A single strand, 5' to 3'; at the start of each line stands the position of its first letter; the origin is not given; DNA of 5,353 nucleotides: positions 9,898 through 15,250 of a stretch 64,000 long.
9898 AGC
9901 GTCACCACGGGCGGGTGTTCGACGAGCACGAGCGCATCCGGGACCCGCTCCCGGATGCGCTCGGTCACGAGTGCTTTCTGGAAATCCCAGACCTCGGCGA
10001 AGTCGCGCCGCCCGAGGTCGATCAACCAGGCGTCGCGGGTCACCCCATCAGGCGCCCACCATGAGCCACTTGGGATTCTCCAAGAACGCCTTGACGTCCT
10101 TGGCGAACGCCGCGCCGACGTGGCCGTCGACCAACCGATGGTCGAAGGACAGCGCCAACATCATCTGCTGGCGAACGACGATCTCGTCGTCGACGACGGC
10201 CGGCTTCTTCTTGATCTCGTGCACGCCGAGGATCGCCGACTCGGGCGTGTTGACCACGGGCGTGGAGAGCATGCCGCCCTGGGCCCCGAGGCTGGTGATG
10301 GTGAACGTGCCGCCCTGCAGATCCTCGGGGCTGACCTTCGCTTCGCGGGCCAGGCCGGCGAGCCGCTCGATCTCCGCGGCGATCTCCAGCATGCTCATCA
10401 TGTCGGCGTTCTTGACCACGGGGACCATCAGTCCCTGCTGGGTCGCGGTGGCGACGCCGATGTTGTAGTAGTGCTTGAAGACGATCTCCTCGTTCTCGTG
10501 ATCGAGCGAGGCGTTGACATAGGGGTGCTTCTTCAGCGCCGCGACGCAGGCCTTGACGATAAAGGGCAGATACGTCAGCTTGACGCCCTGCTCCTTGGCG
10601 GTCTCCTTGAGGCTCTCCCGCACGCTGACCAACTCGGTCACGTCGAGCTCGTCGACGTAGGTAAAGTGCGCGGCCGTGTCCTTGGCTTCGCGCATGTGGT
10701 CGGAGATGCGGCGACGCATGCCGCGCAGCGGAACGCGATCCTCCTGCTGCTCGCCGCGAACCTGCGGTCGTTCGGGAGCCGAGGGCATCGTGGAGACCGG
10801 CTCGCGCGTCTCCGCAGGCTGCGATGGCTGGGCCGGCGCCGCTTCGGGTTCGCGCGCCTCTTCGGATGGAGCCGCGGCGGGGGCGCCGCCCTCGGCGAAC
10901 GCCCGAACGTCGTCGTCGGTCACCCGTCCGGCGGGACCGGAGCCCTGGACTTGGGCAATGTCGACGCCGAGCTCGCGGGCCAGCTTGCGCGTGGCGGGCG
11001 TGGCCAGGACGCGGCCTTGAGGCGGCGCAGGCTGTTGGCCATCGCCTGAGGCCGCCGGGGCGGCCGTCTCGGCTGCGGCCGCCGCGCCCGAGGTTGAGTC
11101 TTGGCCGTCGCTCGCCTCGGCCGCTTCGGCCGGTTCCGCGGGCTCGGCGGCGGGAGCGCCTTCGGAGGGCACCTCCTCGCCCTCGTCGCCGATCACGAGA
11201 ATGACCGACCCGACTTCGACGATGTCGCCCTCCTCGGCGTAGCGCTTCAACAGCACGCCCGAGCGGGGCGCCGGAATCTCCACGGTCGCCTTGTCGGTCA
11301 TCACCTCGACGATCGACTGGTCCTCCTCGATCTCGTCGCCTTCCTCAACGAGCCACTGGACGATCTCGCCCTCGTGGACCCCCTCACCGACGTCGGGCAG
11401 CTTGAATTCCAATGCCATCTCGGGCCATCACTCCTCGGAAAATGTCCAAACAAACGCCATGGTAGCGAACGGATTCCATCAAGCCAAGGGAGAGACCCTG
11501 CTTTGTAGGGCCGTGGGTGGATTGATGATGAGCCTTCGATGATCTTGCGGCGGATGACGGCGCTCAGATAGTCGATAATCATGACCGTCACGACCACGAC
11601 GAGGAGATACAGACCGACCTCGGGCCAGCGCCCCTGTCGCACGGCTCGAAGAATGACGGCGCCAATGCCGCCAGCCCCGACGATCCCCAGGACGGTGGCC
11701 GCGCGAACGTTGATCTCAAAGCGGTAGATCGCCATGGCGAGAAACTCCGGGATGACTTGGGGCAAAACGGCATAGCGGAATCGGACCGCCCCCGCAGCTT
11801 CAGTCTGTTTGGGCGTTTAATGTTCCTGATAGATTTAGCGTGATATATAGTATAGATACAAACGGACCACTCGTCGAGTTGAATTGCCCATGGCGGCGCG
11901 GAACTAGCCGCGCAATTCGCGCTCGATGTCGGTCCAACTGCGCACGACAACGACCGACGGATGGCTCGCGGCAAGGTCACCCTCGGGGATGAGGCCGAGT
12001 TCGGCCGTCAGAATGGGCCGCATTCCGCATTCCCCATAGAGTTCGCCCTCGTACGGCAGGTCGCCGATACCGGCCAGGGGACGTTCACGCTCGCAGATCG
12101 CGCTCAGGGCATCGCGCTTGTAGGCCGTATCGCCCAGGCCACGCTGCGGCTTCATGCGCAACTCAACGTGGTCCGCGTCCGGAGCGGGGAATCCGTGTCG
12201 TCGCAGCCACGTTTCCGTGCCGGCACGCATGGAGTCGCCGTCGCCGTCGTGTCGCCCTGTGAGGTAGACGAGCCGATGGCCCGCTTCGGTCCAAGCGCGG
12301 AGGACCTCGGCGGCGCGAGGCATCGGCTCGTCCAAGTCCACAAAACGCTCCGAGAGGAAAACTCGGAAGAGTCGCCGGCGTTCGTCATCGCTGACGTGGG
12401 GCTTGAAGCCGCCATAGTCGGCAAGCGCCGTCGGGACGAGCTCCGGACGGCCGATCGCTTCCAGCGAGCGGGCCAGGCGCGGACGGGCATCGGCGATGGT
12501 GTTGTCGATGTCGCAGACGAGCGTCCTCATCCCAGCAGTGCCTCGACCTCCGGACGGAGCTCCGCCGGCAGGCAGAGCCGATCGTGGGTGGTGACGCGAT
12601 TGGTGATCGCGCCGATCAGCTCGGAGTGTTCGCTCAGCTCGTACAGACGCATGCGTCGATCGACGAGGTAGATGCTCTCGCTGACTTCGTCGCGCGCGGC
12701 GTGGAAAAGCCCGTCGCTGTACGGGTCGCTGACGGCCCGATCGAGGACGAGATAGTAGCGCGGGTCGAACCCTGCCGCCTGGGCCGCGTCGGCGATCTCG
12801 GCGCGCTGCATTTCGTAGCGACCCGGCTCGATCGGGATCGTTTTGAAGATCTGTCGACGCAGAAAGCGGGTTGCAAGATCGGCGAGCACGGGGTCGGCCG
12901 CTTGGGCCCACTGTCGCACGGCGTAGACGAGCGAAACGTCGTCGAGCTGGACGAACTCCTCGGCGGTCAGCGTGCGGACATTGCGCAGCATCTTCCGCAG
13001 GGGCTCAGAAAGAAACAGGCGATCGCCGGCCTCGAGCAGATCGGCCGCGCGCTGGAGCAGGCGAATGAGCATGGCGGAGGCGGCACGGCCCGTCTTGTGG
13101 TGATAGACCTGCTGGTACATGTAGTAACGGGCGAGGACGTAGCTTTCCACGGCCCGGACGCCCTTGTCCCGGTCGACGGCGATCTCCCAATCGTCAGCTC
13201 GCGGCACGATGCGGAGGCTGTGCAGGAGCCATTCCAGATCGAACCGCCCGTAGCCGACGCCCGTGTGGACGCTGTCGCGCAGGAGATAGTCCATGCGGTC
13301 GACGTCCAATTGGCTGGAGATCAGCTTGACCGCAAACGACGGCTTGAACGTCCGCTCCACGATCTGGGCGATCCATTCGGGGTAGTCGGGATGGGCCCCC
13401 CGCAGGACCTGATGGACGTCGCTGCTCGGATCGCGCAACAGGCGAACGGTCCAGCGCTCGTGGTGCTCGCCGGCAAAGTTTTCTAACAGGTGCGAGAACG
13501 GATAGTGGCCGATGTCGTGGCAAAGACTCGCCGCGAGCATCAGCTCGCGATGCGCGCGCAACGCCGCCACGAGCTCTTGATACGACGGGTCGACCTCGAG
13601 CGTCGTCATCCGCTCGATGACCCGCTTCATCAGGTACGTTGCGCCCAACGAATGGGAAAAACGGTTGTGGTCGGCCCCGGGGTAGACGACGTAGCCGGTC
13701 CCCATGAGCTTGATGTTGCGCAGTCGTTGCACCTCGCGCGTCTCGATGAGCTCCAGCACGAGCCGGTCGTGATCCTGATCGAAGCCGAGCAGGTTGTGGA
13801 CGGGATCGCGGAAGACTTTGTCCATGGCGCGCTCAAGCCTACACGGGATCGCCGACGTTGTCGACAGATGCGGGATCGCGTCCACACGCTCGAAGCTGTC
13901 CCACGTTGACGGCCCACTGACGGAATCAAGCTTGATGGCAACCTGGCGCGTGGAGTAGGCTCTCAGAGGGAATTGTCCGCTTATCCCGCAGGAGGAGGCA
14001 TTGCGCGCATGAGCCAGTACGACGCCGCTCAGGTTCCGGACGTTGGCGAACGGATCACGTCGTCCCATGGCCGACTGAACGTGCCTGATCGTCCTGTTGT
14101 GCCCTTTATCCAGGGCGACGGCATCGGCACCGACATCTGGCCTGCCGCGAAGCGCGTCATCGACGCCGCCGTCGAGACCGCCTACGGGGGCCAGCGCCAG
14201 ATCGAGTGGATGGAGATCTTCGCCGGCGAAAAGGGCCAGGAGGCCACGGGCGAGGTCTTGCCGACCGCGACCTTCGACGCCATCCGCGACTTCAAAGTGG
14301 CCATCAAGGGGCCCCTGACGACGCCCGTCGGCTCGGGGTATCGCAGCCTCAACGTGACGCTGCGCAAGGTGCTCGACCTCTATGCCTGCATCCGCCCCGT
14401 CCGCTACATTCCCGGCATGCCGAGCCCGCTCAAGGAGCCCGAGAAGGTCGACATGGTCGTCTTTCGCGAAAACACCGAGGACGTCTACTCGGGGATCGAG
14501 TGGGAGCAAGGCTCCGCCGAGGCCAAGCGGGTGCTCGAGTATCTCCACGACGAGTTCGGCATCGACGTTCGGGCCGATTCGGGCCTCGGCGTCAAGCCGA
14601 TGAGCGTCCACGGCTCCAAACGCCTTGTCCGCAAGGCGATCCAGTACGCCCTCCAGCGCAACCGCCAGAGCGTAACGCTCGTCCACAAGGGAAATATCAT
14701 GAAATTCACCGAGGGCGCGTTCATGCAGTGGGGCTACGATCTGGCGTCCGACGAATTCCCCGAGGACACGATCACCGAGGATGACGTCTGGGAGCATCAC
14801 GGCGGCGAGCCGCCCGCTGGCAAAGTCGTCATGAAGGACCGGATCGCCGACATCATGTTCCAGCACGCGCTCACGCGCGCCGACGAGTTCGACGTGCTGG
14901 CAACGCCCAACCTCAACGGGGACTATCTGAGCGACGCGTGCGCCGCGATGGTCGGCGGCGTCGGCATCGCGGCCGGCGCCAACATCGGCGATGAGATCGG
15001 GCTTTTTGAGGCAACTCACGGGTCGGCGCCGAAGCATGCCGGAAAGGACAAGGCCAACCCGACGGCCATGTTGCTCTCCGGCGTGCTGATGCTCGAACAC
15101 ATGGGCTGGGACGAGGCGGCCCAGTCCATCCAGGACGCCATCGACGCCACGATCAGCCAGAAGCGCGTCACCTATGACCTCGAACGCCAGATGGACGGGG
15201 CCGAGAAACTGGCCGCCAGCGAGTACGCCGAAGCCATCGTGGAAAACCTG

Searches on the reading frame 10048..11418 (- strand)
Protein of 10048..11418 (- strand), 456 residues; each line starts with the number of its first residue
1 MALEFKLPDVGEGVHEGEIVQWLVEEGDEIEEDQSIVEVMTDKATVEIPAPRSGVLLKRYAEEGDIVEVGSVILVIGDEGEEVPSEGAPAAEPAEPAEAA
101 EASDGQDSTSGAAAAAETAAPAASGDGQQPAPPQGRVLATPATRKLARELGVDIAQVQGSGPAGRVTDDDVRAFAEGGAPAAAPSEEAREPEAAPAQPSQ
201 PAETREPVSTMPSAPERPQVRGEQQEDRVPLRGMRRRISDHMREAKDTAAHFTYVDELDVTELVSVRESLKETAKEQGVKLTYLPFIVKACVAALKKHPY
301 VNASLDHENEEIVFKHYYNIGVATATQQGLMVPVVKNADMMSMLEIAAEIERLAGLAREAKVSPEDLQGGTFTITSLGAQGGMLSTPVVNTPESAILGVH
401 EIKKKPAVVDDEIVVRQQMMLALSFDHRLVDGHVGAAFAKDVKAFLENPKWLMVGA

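Call 26: search_protein_families(library=pfam, proteins=[window:10048-11418:-], max_evalue=0.001)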
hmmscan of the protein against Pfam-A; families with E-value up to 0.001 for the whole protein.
window:10048-11418:- (456 aa): 3 families
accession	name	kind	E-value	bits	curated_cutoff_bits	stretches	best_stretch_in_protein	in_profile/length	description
PF00198.28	2-oxoacid_dh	-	1.4e-91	306.5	23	1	224-453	2-231/232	2-oxoacid dehydrogenases acyltransferase (catalytic domain)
PF00364.28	Biotin_lipoyl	-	5.5e-22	77.8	22.1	1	4-76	2-73/73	Biotin-requiring enzyme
PF02817.22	E3_binding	-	2.5e-17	63.2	23.7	1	137-172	1-36/36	e3 binding domain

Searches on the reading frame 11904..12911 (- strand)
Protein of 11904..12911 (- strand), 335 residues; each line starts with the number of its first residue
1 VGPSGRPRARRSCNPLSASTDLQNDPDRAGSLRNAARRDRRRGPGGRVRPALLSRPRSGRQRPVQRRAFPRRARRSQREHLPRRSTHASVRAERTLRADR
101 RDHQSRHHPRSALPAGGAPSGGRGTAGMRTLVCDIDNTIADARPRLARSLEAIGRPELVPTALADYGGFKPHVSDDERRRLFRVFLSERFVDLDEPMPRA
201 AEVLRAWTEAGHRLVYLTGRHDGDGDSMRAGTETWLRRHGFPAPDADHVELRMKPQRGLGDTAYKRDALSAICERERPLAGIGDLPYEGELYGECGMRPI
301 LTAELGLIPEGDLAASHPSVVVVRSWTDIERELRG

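Call 26: search_protein_families(library=pfam, proteins=[window:11904-12911:-], max_evalue=0.001)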
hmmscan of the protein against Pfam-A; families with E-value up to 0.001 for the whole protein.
window:11904-12911:- (335 aa): 3 families
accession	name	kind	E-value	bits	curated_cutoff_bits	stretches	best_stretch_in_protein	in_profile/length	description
PF24694.1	LNS2_PITM1-3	-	1.4e-06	28.8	27.7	1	198-243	24-65/124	PITM 1-3, LNS2 domain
PF00702.32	Hydrolase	-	7.6e-05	23.6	26.4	1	128-221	1-124/191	haloacid dehalogenase-like hydrolase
PF25109.1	HAD_PNKP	-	0.00049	20.7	27.6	0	189-240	24-79/143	Polynucleotide kinase PNKP phosphatase domain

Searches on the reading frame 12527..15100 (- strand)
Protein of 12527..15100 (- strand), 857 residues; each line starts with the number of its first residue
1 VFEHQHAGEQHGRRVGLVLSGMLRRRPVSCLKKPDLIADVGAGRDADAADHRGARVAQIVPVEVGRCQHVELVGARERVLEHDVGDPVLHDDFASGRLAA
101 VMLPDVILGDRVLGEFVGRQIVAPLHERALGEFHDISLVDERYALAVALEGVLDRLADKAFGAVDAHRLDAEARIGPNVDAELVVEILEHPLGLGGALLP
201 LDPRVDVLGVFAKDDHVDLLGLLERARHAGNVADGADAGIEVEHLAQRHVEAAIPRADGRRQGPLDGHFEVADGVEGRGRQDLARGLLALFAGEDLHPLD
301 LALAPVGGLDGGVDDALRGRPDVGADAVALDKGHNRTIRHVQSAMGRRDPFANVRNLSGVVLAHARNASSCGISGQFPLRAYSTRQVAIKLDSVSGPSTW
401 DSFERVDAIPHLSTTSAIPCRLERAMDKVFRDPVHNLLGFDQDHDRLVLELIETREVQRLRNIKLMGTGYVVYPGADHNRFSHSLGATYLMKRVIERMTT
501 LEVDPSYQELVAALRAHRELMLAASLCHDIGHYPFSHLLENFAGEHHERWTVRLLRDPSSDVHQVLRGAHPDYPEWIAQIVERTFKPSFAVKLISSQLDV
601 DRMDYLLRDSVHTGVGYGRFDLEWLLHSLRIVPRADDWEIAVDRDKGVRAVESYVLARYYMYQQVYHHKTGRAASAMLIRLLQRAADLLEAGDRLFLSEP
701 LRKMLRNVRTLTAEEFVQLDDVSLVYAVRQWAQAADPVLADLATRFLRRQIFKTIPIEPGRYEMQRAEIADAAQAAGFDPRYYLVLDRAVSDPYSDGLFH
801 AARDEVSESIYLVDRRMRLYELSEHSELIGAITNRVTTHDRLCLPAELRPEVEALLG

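Call 26: search_protein_families(library=pfam, proteins=[window:12527-15100:-], max_evalue=0.001)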
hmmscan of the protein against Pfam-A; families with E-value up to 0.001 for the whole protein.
window:12527-15100:- (857 aa): 2 families
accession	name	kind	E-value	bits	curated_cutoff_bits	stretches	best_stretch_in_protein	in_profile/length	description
PF19276.4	HD_assoc_2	-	1.5e-12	47.9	23.1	1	621-843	2-192/222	HD associated region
PF01966.28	HD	-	8.3e-08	33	22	1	480-607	1-114/116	HD domain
